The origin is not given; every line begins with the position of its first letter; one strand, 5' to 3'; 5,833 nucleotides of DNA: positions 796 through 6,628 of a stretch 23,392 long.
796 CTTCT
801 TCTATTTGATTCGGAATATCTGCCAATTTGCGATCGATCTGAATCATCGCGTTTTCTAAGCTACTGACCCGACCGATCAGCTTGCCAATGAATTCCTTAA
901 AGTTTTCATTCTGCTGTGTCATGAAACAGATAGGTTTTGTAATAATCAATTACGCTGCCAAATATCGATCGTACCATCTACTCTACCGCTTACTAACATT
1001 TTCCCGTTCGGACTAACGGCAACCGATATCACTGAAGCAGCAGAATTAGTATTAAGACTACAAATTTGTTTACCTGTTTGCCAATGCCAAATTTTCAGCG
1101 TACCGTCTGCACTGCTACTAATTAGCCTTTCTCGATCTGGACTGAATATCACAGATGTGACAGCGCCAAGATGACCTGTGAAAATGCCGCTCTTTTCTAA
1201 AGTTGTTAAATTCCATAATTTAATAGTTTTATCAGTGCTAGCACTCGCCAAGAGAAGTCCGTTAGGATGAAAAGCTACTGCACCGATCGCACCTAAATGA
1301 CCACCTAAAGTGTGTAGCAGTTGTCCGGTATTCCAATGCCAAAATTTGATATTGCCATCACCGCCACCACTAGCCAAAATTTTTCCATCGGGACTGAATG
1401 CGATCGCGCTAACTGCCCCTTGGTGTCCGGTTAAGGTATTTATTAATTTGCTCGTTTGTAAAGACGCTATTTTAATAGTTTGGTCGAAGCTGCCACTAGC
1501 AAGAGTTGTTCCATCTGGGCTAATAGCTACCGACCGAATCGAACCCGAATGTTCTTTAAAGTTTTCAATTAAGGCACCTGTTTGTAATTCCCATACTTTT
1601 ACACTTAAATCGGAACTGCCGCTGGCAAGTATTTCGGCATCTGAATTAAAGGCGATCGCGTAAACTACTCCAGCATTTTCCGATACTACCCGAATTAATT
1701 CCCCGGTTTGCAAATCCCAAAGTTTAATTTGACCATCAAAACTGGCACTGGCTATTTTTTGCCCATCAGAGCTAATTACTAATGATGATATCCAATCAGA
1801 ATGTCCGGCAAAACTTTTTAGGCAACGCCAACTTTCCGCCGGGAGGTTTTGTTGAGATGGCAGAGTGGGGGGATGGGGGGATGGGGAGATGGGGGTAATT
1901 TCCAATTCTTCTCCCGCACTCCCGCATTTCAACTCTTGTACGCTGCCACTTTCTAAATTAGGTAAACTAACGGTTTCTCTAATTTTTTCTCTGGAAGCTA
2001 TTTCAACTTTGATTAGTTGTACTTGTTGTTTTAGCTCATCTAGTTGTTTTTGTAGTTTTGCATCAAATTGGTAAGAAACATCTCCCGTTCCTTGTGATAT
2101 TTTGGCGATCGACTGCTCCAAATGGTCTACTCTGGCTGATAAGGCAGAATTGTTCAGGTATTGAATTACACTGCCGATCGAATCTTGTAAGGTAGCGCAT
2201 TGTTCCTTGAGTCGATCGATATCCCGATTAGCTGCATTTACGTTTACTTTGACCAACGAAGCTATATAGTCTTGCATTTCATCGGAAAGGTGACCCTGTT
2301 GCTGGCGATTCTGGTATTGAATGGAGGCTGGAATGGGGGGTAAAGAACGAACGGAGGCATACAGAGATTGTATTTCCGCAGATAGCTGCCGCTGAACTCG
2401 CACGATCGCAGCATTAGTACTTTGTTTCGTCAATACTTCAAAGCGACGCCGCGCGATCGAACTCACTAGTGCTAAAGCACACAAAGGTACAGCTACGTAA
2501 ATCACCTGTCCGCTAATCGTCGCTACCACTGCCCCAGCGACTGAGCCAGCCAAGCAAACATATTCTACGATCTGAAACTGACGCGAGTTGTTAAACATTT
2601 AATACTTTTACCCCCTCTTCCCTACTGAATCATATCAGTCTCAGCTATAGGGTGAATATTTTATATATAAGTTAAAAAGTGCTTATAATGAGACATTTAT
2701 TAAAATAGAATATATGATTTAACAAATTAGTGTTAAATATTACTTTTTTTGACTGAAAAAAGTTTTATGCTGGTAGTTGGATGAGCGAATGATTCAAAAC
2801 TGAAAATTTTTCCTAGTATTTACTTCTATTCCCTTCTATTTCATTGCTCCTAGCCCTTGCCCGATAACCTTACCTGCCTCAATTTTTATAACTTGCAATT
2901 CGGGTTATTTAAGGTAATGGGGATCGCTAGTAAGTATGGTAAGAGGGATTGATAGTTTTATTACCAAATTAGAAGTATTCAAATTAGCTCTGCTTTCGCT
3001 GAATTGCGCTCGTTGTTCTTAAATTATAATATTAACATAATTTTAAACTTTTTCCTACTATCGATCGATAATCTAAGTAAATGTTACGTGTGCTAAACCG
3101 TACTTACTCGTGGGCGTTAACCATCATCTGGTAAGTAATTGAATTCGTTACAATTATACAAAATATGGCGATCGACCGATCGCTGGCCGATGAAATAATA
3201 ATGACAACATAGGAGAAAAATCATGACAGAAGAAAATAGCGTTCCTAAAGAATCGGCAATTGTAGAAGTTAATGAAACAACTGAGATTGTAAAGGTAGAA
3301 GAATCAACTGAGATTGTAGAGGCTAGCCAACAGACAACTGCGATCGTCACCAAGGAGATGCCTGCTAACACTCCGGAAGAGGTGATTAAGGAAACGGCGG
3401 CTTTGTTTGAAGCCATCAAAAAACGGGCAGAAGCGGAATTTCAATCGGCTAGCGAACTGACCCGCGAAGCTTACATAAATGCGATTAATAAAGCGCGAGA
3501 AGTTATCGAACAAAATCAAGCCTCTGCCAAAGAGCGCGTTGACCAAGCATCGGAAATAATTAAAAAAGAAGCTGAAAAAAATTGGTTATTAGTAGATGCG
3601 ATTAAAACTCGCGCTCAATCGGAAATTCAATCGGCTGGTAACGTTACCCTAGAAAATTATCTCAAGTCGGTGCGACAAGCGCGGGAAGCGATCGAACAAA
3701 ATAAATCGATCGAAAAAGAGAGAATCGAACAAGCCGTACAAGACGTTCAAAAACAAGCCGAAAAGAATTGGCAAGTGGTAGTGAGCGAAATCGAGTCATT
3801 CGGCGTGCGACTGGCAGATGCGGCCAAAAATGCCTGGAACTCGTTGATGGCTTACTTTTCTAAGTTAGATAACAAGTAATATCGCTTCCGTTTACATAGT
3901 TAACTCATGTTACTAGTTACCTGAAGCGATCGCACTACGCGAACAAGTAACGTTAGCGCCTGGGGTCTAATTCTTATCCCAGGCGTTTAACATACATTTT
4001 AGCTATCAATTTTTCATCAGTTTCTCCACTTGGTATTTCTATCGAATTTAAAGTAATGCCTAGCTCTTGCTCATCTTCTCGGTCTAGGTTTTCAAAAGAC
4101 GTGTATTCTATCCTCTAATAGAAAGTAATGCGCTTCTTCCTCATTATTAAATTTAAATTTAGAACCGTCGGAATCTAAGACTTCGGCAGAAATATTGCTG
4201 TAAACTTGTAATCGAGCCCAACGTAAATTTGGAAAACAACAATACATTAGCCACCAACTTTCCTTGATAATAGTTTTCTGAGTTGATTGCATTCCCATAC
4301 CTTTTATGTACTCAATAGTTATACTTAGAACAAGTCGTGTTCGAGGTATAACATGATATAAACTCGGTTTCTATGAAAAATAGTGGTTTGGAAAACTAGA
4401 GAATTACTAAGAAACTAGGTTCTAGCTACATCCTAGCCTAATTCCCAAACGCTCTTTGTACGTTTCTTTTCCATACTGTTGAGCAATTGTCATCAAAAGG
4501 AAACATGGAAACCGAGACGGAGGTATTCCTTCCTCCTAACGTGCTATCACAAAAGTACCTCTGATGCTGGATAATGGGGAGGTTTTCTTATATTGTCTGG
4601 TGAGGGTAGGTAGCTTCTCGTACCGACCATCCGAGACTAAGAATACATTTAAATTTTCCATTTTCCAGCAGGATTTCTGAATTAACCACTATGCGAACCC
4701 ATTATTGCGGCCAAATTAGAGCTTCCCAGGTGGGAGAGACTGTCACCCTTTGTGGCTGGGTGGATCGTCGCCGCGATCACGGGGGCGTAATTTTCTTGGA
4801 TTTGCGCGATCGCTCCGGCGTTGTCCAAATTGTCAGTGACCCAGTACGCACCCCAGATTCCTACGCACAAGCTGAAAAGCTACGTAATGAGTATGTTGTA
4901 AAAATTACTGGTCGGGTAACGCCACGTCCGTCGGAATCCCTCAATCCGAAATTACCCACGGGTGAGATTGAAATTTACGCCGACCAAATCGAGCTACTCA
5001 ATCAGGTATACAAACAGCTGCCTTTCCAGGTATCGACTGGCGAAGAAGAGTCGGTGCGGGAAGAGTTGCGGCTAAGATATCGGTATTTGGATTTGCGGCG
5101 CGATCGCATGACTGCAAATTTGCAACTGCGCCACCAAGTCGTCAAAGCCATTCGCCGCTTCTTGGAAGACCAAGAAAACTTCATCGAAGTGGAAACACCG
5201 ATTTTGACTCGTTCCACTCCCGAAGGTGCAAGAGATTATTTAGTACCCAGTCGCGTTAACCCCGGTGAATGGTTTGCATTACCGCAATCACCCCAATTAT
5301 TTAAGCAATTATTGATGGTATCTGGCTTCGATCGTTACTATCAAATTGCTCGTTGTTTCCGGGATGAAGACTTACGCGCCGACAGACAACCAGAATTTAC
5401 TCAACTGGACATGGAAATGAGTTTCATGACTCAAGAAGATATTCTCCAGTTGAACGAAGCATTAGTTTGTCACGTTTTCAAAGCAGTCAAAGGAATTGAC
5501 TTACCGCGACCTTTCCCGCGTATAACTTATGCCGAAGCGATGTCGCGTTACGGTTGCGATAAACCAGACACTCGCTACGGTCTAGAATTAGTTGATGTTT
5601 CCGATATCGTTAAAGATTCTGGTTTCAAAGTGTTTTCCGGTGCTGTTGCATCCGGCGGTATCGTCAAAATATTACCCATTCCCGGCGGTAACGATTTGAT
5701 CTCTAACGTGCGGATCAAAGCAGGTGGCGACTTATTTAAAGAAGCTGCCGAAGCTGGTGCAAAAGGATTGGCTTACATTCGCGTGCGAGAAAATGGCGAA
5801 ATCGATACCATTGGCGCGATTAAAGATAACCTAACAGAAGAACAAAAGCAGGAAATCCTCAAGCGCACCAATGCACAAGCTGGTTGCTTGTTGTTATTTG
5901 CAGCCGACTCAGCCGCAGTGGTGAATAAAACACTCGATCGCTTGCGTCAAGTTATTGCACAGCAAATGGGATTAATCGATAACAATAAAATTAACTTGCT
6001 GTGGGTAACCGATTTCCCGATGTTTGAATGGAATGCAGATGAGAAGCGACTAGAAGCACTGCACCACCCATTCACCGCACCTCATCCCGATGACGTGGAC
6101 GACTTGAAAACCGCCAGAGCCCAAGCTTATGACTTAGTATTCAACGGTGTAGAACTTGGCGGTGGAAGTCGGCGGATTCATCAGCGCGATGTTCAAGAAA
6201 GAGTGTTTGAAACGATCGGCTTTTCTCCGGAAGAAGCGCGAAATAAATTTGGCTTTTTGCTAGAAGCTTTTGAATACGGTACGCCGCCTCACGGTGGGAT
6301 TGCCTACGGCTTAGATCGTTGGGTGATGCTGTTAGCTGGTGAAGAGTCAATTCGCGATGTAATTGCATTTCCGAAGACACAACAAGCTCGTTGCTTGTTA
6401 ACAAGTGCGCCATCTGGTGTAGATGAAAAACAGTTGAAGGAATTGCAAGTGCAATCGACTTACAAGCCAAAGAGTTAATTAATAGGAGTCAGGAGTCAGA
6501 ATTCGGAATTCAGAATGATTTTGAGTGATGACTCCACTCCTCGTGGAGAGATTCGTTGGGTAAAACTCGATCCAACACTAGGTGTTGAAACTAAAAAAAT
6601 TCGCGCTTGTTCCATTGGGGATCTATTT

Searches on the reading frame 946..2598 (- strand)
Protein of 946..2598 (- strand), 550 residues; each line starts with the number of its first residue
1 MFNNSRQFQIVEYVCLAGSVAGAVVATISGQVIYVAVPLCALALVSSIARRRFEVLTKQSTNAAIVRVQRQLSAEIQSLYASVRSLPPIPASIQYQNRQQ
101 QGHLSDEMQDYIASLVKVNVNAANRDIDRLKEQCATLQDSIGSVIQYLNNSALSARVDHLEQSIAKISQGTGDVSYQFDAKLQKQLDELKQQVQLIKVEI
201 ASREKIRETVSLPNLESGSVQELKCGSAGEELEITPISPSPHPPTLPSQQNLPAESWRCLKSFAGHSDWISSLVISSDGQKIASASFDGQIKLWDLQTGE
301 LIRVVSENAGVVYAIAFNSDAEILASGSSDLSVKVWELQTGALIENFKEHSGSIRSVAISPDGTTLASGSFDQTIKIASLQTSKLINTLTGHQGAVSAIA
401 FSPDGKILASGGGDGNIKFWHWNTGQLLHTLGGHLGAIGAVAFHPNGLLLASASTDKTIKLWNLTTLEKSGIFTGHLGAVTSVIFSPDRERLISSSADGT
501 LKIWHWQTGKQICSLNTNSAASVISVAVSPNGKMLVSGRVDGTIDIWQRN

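Call 4: search_protein_families(library=pfam, proteins=[window:946-2598:-], max_evalue=1)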
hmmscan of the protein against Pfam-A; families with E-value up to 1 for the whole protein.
window:946-2598:- (550 aa): 75 families (the best 25 are shown)
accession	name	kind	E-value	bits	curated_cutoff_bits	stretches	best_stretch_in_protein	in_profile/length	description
PF25173.1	Beta-prop_WDR3_1st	-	4.1e-97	323.7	154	3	380-548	16-183/184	WDR3 first beta-propeller domain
PF00400.38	WD40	-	3.4e-73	239.4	27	7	384-420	2-38/39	WD domain, G-beta repeat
PF25174.1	Beta-prop_THOC3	-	6e-66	222.7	305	3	334-451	154-270/272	THOC3 beta-propeller domain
PF24814.1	WD40_Prp19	-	7.6e-66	222.5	320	3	301-468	41-210/281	Prp19 WD40 domain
PF24817.1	WD40_WDHD1_1st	-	1.4e-53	182.4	109.9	6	353-431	88-166/291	WDHD1 first WD40 domain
PF23414.1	Beta-prop_EML_2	-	4e-51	174.4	90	3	273-428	4-159/266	Echinoderm microtubule-associated protein second beta-propeller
PF24807.1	WD40_CDC20-Fz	-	1.6e-48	166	200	3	260-430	44-217/292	CDC20/Fizzy WD40 domain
PF25175.1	Beta-prop_WDR5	-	2e-46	159.1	250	2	262-431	5-174/296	WDR5 beta-propeller domain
PF25168.1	Beta-prop_WDR36-Utp21_2nd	-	3.6e-43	148.6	84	3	391-542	155-303/335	WDR36/Utp21 second beta-propeller domain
PF25172.1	Beta-prop_WDR3_2nd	-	3e-42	145.3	140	3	256-377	164-285/293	WDR3 second beta-propeller domain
PF25391.1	WD40_Gbeta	-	4.5e-38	131.5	150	3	260-382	136-257/340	G protein beta WD-40 repeat protein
PF24805.1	EIF3I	-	6.7e-37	127.8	200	4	431-536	6-109/324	EIF3I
PF24105.1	Beta-prop_CAF1B_HIR1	-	5e-36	124.9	80.5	4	312-387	133-208/383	CAF1B/HIR1 beta-propeller domain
PF24796.1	WDR55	-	2e-33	116.1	200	2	259-423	45-209/296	WDR55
PF25047.1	Beta-prop_TEP1_2nd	-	1.9e-32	112.9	89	2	314-528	3-225/255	TEP-1 second beta-propeller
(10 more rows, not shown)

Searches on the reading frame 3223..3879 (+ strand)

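Call 4: search_protein_families(library=pfam, proteins=[window:3223-3879:+], max_evalue=1)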
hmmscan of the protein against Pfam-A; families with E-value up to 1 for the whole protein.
window:3223-3879:+ (218 aa): 11 families
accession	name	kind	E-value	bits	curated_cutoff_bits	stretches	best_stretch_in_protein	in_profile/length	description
PF13783.11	DUF4177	-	0.018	15.7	25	1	103-130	20-49/65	Domain of unknown function (DUF4177)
PF07554.19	FIVAR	-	0.046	14.8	29.2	1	65-113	9-63/71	FIVAR domain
PF07729.17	FCD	-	0.046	14.6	24.3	0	153-205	14-67/125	FCD domain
PF20669.3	Exo70_N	-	0.062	14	23.9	0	135-178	22-72/83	Exocyst complex component Exo70 N-terminal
PF07816.16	DUF1645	-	0.11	13.6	25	1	72-189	58-166/188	Protein of unknown function (DUF1645)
PF05811.18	DUF842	-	0.12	12.6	25.1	1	159-209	37-87/131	Eukaryotic protein of unknown function (DUF842)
PF17301.7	LpqV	-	0.24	12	25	0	135-180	34-79/113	Putative lipoprotein LpqV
PF14566.11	PTPlike_phytase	-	0.4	11.2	27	0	146-186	98-138/158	Inositol hexakisphosphate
PF13837.12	Myb_DNA-bind_4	-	0.5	11.3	27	1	165-216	17-70/89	Myb/SANT-like DNA-binding domain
PF00505.25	HMG_box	-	0.56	11.1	25.4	1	36-88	13-65/69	HMG (high mobility group) box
PF10374.15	EST1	-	0.89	10.4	25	0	147-192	15-65/135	Telomerase activating protein Est1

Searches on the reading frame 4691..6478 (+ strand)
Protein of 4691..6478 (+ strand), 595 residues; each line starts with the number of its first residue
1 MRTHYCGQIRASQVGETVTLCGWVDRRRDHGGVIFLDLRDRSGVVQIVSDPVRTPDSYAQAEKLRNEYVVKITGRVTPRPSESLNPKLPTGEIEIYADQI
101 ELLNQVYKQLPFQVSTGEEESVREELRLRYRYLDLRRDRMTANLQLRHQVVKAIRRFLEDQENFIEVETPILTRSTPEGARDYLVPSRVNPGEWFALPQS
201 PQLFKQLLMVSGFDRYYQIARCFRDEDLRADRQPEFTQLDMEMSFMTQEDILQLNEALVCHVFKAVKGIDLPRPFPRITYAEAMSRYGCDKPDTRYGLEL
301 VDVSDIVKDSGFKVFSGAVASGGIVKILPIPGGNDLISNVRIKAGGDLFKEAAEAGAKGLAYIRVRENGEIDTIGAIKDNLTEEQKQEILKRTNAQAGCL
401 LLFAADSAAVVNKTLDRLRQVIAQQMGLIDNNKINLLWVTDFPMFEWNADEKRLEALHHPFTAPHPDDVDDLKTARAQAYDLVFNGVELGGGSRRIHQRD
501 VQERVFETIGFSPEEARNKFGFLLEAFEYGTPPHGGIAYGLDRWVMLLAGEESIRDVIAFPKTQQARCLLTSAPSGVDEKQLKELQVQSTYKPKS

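Call 4: search_protein_families(library=pfam, proteins=[window:4691-6478:+], max_evalue=1)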
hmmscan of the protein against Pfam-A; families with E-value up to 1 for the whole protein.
window:4691-6478:+ (595 aa): 4 families
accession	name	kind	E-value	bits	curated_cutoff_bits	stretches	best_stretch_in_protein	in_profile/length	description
PF00152.25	tRNA-synt_2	-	4.2e-131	437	25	1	124-564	2-308/308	tRNA synthetases class II (D, K and N)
PF02938.19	GAD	-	5.6e-22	78.2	23.4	1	315-415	1-95/95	GAD domain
PF01336.31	tRNA_anti-codon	-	2.9e-20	72.4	27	1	18-103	1-75/75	OB-fold nucleic acid binding domain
PF01409.25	tRNA-synt_2d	-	0.2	11.5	19.8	0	215-241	104-130/246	tRNA synthetases class II core domain (F)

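Call 6: find_encoding_contigs(protein=window:4691-6478:+, flank=10000, max_places=10)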
Protein window:4691-6478:+ (595 aa): no gene with exactly this product is on record in the collection.

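Call 7: find_related_loci(query=window:4691-6475:+, collection=genome_contigs, flank=10000)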
Query window:4691-6475:+ (595 aa) in genome_contigs; peptide patterns used: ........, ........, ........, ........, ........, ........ (x = any residue, [..] = any of these).
600 stretches matched a pattern (row limit reached: there are more); 535 encode a relative of the query (tblastn E <= 1e-3); the best 80 are kept; 80 distinct loci.
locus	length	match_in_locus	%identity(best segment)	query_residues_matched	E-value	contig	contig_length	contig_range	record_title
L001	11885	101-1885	87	1-595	0e+0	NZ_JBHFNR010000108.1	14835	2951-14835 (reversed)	Floridaenema flaviceps BLCC-F50 bin2.fa-108, whole genome shotgun sequence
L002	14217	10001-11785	84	1-595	0e+0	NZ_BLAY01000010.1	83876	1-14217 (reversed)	Microseira wollei NIES-4236 sequence010, whole genome shotgun sequence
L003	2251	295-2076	84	1-594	0e+0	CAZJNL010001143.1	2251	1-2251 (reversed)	MAG TPA_asm: uncultured Oscillatoria sp. isolate SRP220891_co5_255 genome assembly, contig: NODE_63720_length_2251_cov_4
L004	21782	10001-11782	84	1-594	0e+0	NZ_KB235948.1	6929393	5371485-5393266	Oscillatoria sp. PCC 10802 Osc10802DRAFT_Contig7.7, whole genome shotgun sequence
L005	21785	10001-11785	84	1-595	0e+0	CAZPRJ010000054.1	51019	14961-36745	MAG TPA_asm: uncultured Microcoleus sp. isolate SRP063590_co1_133 genome assembly, contig: NODE_596_length_51019_cov_7.3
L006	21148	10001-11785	84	1-595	0e+0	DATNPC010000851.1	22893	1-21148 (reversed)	MAG TPA_asm: Allocoleopsis sp. isolate SMAG_U16471 k141_1121239, whole genome shotgun sequence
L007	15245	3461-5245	83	1-595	0e+0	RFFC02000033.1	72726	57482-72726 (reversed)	MAG: Hormoscilla sp. GUM202 Ga0207354_133, whole genome shotgun sequence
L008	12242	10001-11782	84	1-594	0e+0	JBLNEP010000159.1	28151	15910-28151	MAG: Actinomycetota bacterium isolate MAG69 PRJNA853613_bin2_renamed_158, whole genome shotgun sequence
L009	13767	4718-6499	83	1-594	0e+0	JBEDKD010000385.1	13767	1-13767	MAG: Cyanobacteriota bacterium isolate NASQAN2015_052_B_bin.20 scaffold_1076378, whole genome shotgun sequence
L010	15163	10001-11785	83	1-595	0e+0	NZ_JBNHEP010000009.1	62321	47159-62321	Dapis sp. BLCC M229 strain BLCC-M229 NODE_148_length_62321_cov_69.106768, whole genome shotgun sequence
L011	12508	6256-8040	85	1-595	0e+0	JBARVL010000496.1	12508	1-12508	MAG: Crinalium sp. isolate MFD01170_ilm_asm_bin2 k127_489630, whole genome shotgun sequence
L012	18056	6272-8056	82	1-595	0e+0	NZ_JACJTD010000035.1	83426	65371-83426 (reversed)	Nostoc foliaceum FACHB-393 contig35, whole genome shotgun sequence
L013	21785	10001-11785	83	1-595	0e+0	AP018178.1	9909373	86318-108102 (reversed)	Calothrix sp. NIES-2100 DNA, nearly complete genome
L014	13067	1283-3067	83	1-595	0e+0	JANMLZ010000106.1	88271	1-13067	MAG: Cyanobacteria bacterium OTE_58_metabat_593 OTE_58_k141_5727578, whole genome shotgun sequence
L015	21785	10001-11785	83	1-595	0e+0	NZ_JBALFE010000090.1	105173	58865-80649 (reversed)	MAG: Nostoc sp. isolate P943 bin 5 NODE_39_length_105173_cov_49.211195, whole genome shotgun sequence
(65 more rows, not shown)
